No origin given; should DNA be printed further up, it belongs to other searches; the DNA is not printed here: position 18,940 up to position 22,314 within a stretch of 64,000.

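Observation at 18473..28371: Tandem T9SS cargo island: cytochrome, then two paralogous BNR-propeller surface proteins, each followed by a small TPR lipoprotein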

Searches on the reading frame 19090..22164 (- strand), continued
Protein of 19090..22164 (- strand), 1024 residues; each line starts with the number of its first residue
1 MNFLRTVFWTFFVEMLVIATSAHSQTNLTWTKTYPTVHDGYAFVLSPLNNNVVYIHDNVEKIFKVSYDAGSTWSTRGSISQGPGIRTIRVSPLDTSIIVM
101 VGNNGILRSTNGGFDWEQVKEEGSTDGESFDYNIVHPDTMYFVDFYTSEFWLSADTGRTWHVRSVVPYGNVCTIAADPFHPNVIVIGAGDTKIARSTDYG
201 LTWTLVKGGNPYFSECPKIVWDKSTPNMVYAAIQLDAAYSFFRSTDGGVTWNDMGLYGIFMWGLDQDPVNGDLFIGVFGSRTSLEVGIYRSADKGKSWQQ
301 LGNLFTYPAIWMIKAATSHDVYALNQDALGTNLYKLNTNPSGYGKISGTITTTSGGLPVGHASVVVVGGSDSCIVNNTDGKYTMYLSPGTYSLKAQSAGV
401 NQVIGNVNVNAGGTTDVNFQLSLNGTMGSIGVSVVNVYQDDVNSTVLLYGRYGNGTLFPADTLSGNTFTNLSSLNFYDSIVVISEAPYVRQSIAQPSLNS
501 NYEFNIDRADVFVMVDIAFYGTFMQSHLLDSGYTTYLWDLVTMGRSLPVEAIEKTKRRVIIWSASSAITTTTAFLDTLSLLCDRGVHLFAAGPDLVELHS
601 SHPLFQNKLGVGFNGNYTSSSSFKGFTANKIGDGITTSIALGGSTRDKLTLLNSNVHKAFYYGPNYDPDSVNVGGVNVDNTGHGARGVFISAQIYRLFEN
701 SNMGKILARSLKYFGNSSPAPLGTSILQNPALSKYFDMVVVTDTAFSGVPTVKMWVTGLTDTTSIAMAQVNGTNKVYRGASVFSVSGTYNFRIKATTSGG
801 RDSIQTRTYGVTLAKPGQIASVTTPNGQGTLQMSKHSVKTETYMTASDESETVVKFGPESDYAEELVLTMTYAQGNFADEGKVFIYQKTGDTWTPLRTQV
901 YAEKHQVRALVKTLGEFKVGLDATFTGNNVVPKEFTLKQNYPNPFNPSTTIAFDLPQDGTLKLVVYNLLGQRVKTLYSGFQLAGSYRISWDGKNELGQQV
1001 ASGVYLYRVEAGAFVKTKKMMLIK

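Call 27: search_protein_families(library=pfam, proteins=[L005:8648-10930:+, L005:11669-13642:+, L005:6920-8002:+, L006:7908-10724:+, L006:12098-14173:+, L006:11362-12141:+, L003:12543-15122:+, L003:5447-7870:+], max_evalue=0.001)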
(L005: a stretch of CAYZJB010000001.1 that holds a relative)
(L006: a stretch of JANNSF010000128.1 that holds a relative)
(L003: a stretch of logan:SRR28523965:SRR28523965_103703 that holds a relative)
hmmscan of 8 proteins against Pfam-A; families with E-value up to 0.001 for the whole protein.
L005:8648-10930:+ (760 aa): 4 families
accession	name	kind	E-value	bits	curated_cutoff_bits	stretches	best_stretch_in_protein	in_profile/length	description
PF13715.12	CarbopepD_reg_2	-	2e-11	44.2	32.2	1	379-444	1-67/88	CarboxypepD_reg-like domain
PF13620.12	CarboxypepD_reg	-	3e-11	43.9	32.3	1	379-443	2-71/82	Carboxypeptidase regulatory-like domain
PF13860.13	FlgD_ig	-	2.6e-09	37.4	27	1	697-747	25-75/79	FlgD Ig-like domain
PF18962.6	Por_Secre_tail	-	0.00031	21.4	27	0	677-756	2-73/75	Secretion system C-terminal sorting domain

L005:11669-13642:+ (657 aa): 1 family
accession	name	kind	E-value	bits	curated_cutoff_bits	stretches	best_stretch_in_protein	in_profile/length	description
PF01268.25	FTHFS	-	2.3e-255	848.5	27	1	42-657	2-556/556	Formate--tetrahydrofolate ligase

L005:6920-8002:+ (360 aa): 9 families
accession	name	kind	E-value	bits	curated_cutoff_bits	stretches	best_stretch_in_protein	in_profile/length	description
PF00154.27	RecA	-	1.8e-139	464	27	1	18-278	2-262/262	recA bacterial DNA recombination protein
PF21096.2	RecA_C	-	5.6e-25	87.7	27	1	281-336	1-56/57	RecA C-terminal domain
PF08423.17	Rad51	-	2.7e-10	40.4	22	1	48-236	7-211/244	Rad51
PF06745.19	ATPase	-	3.8e-07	30.1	26.6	1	51-124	3-78/231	KaiC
PF13479.12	AAA_24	-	6.9e-06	26.5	27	1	73-160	7-78/195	AAA domain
PF13481.12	AAA_25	-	1.7e-05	25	27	0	63-163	28-160/195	AAA domain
PF01637.24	ATPase_2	-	2e-05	25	33.2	1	70-198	22-113/225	ATPase domain predominantly from Archaea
PF00004.35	AAA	-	4.2e-05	24.4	21.2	1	73-200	3-106/131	ATPase family associated with various cellular activities (AAA)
PF13191.12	AAA_16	-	0.00051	21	32.6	1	59-203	15-140/167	AAA ATPase domain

L006:7908-10724:+ (938 aa): 6 families
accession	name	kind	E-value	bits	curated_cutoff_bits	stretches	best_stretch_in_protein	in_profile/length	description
PF13517.12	FG-GAP_3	-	2.1e-35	121.5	26.9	4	322-384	1-60/61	FG-GAP-like repeat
PF07593.17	UnbV_ASPIC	-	1.9e-17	63.3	23.4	1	417-486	1-66/68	ASPIC and UnbV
PF05345.18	He_PIG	-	6.8e-12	46.1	24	2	534-581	48-96/96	Putative Ig domain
PF13860.13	FlgD_ig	-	1.8e-11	44.3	27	1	871-925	21-75/79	FlgD Ig-like domain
PF13585.12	CHU_C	-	6.1e-05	23.5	27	1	869-933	23-80/86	CHU_C Type IX secretion signal domain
PF18962.6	Por_Secre_tail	-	0.00012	22.7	27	1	855-934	2-73/75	Secretion system C-terminal sorting domain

L006:12098-14173:+ (691 aa): 7 families
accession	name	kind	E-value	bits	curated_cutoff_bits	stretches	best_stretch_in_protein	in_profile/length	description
PF13517.12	FG-GAP_3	-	1.6e-18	67.5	26.9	2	63-126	1-60/61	FG-GAP-like repeat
PF07593.17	UnbV_ASPIC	-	2e-12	47.2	23.4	1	161-232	1-67/68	ASPIC and UnbV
PF13860.13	FlgD_ig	-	8e-09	35.8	27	1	616-679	10-76/79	FlgD Ig-like domain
PF05345.18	He_PIG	-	1.6e-06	28.9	24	0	358-418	34-95/96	Putative Ig domain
PF13585.12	CHU_C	-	1.2e-05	25.8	27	1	623-679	24-73/86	CHU_C Type IX secretion signal domain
PF18962.6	Por_Secre_tail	-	2.9e-05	24.7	27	1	608-687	2-73/75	Secretion system C-terminal sorting domain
PF24908.1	Ig_SIBA-E_2nd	-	0.00066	20.2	27.8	0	278-309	42-71/117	Integrin beta-like protein A-E, second Ig-like domain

L006:11362-12141:+ (259 aa): 2 families
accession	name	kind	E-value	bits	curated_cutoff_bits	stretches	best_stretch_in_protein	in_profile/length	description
PF13517.12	FG-GAP_3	-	1.4e-22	80.5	26.9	4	101-164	1-60/61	FG-GAP-like repeat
PF01839.29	FG-GAP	-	8.2e-06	26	22.1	0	148-163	3-18/37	FG-GAP repeat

L003:12543-15122:+ (859 aa): 5 families
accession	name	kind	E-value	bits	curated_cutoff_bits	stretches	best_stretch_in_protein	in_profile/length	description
PF15902.12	Sortilin-Vps10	-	1.7e-21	77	33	1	227-310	3-82/446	Sortilin, neurotensin receptor 3,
PF13860.13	FlgD_ig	-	1.8e-08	34.6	27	1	786-848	15-77/79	FlgD Ig-like domain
PF14870.12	PSII_BNR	-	2.1e-07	30.9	27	0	182-458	40-281/303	Photosynthesis system II assembly factor YCF48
PF13088.12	BNR_2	-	1.4e-05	25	31.4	0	219-348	76-209/277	BNR repeat-like domain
PF02012.26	BNR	-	5.5e-05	23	27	0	274-285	1-12/12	BNR/Asp-box repeat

L003:5447-7870:+ (807 aa): 5 families
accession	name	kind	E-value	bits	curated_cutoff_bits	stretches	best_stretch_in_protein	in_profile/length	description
PF12768.13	Rax2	-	2.2e-15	57.2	28.8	2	351-479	29-164/254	Rax2 C-terminal beta propeller domain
PF13860.13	FlgD_ig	-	2.6e-07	30.9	27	1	732-795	12-76/79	FlgD Ig-like domain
PF18962.6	Por_Secre_tail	-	7.1e-07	29.9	27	1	724-804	2-74/75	Secretion system C-terminal sorting domain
PF17164.10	DUF5122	-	4.3e-05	24.1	27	0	402-417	3-18/36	Domain of unknown function (DUF5122) beta-propeller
PF13585.12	CHU_C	-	0.0002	21.9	27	1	728-795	14-74/86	CHU_C Type IX secretion signal domain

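Call 85: list_cluster_members(proteins=[P0001, P0146, P0122, P0124])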
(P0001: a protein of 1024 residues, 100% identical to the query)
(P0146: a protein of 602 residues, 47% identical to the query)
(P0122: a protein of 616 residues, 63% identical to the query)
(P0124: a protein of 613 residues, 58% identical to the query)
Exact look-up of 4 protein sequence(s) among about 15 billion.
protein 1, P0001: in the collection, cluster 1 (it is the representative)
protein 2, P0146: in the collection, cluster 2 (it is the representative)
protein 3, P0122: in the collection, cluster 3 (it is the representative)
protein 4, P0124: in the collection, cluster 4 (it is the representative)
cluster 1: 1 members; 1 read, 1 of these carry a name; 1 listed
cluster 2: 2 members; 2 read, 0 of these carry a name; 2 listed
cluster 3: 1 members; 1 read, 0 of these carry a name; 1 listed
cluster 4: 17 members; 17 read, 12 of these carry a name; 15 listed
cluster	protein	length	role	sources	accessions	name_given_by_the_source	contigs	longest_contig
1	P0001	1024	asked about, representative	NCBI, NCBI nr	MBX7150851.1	carboxypeptidase regulatory-like domain-containing protein [bacterium]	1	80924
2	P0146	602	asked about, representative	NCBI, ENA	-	-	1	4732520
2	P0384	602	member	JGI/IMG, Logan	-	-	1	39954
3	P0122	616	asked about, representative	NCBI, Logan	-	-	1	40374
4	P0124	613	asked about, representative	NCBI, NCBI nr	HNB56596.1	MAG TPA: T9SS type A sorting domain-containing protein [bacterium] | T9SS type A sorting domain-containing protein [bacterium]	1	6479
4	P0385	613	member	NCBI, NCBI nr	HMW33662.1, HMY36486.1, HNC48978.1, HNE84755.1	MAG TPA: FlgD immunoglobulin-like domain containing protein [bacterium] | FlgD immunoglobulin-like domain containing protein [bacterium]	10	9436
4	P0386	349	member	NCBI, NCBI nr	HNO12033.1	MAG TPA: multiheme c-type cytochrome, partial [bacterium] | multiheme c-type cytochrome [bacterium]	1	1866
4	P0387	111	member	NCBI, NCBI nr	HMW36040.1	MAG TPA: FlgD immunoglobulin-like domain containing protein, partial [bacterium] | FlgD immunoglobulin-like domain containing protein [bacterium]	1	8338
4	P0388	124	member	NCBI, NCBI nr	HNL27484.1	MAG TPA: FlgD immunoglobulin-like domain containing protein, partial [bacterium] | FlgD immunoglobulin-like domain containing protein [bacterium]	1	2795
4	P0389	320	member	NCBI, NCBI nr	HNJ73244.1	MAG TPA: multiheme c-type cytochrome, partial [bacterium] | multiheme c-type cytochrome [bacterium]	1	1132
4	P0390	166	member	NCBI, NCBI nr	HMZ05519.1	MAG TPA: FlgD immunoglobulin-like domain containing protein, partial [bacterium] | FlgD immunoglobulin-like domain containing protein [bacterium]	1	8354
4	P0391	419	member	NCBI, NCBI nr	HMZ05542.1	MAG TPA: multiheme c-type cytochrome, partial [bacterium] | multiheme c-type cytochrome [bacterium]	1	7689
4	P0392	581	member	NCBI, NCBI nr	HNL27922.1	MAG TPA: multiheme c-type cytochrome, partial [bacterium] | multiheme c-type cytochrome [bacterium]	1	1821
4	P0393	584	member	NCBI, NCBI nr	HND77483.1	MAG TPA: FlgD immunoglobulin-like domain containing protein, partial [bacterium] | FlgD immunoglobulin-like domain containing protein [bacterium]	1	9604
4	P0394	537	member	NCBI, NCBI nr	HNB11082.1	MAG TPA: multiheme c-type cytochrome, partial [bacterium] | multiheme c-type cytochrome [bacterium]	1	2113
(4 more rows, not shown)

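Call 93: search_protein_families(library=pfam, proteins=[L034:8-682:+, L034:904-2031:+, L034:2085-4523:-, L034:5198-5827:+, L034:5972-10318:+], max_evalue=0.0001)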
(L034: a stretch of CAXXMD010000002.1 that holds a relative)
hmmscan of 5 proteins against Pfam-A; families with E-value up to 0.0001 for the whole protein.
L034:8-682:+ (224 aa): 2 families
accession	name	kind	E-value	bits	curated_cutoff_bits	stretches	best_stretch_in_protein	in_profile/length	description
PF07992.20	Pyr_redox_2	-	1.7e-12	47.8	26.1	1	3-81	222-291/291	Pyridine nucleotide-disulphide oxidoreductase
PF02852.28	Pyr_redox_dim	-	6.9e-12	46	25.3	1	104-205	4-104/110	Pyridine nucleotide-disulphide oxidoreductase, dimerisation domain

L034:904-2031:+ (375 aa): 4 families
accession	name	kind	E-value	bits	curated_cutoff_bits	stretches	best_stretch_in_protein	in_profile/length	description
PF13435.11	Cytochrome_C554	-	3e-12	47.8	20.8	1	29-102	2-83/84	Cytochrome c554 and c-prime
PF14522.11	Cytochrome_C7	-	4.6e-07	30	24.8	0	24-102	10-66/67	Cytochrome c7 and related cytochrome c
PF22113.1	Mtrc-MtrF_II-IV_dom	-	2.9e-06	27.3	30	0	91-196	77-172/176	Outer membrane cytochrome MtrC/MtrF-like, domains II/IV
PF14537.11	Cytochrom_c3_2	-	1.9e-05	25.5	25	0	135-187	13-64/79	Cytochrome c3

L034:2085-4523:- (812 aa): 5 families
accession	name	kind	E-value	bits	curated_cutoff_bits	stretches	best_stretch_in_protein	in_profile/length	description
PF00593.30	TonB_dep_Rec_b-barrel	-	1.3e-39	137.8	27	1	342-766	38-427/436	TonB dependent receptor-like, beta-barrel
PF07715.20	Plug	-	5.6e-25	88.4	23.9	1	141-245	2-107/107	TonB-dependent Receptor Plug Domain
PF13715.12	CarbopepD_reg_2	-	1.5e-16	60.6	32.2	1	46-132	2-88/88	CarboxypepD_reg-like domain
PF13620.12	CarboxypepD_reg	-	2.2e-12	47.6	32.3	1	45-120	2-81/82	Carboxypeptidase regulatory-like domain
PF14905.12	OMP_b-brl_3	-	4.3e-06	26.5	27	1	609-706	206-302/408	Outer membrane protein beta-barrel family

L034:5198-5827:+ (209 aa): 0 families

L034:5972-10318:+ (1448 aa): 6 families
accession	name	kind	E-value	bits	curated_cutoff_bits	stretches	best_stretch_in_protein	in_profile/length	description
PF00932.25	LTD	-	1.7e-26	93.2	34.3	2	829-934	7-105/109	Lamin Tail Domain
PF13860.13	FlgD_ig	-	9.7e-11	41.9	27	1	1374-1436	13-76/79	FlgD Ig-like domain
PF18962.6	Por_Secre_tail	-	1.4e-09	38.5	27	1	1365-1446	2-75/75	Secretion system C-terminal sorting domain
PF13229.12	Beta_helix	-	5e-08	33.2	25.9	2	693-788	30-132/158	Right handed beta helix region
PF05345.18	He_PIG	-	1.7e-05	25.6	24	1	995-1071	2-86/96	Putative Ig domain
PF13585.12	CHU_C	-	3.8e-05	24.2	27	0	1374-1442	19-80/86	CHU_C Type IX secretion signal domain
